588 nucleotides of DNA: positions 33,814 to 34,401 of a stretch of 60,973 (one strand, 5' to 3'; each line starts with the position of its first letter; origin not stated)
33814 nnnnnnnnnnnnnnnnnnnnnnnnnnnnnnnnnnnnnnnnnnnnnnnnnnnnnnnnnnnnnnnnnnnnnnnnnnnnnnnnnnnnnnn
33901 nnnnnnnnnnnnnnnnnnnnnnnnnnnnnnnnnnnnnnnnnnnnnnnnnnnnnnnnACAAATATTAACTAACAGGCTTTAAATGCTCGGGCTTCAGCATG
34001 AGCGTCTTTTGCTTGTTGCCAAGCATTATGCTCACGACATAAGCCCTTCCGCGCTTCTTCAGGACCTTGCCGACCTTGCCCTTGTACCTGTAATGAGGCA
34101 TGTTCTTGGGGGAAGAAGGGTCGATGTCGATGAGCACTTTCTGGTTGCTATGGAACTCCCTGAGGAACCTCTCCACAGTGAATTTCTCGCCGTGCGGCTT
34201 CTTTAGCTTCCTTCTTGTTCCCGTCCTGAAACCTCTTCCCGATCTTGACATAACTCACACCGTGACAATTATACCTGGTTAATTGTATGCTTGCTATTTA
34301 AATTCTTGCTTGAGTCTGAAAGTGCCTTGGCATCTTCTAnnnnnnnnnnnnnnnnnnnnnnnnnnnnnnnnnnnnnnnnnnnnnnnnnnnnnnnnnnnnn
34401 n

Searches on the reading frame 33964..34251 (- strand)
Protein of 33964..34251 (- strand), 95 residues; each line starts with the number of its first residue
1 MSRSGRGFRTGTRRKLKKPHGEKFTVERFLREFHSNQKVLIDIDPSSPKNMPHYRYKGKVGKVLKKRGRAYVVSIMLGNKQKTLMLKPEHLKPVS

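Call 59: find_encoding_contigs(protein=window:33964-34251:-, flank=6000, max_places=10)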
Protein window:33964-34251:- (95 aa): 4 contigs read that carry it; 4 places shown.
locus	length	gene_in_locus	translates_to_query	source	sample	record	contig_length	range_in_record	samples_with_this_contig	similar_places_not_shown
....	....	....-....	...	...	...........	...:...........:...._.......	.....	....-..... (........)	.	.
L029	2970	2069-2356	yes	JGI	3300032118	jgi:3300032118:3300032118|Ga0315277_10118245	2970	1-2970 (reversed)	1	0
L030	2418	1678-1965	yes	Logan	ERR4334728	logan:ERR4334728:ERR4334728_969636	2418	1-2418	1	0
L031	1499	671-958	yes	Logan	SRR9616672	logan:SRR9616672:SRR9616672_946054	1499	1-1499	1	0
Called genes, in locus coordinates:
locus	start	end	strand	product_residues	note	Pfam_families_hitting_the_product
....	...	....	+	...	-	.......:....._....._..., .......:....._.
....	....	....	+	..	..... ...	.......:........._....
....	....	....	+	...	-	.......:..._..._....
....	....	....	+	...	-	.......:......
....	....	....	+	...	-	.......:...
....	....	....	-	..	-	-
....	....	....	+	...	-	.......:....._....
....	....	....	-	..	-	-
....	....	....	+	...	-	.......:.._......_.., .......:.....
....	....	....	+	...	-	-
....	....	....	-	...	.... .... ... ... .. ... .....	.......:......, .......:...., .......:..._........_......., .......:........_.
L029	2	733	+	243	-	?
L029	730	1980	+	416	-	PF22023:Pus10_THUMP_arc, PF21238:Pus10_C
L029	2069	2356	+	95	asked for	PF01157:Ribosomal_L21e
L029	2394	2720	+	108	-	PF03874:RNA_pol_Rpb4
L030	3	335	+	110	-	?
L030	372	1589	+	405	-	PF22023:Pus10_THUMP_arc, PF21238:Pus10_C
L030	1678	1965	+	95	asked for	PF01157:Ribosomal_L21e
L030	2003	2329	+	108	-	PF03874:RNA_pol_Rpb4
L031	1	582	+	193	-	?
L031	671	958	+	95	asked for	PF01157:Ribosomal_L21e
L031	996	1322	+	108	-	PF03874:RNA_pol_Rpb4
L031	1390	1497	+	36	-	?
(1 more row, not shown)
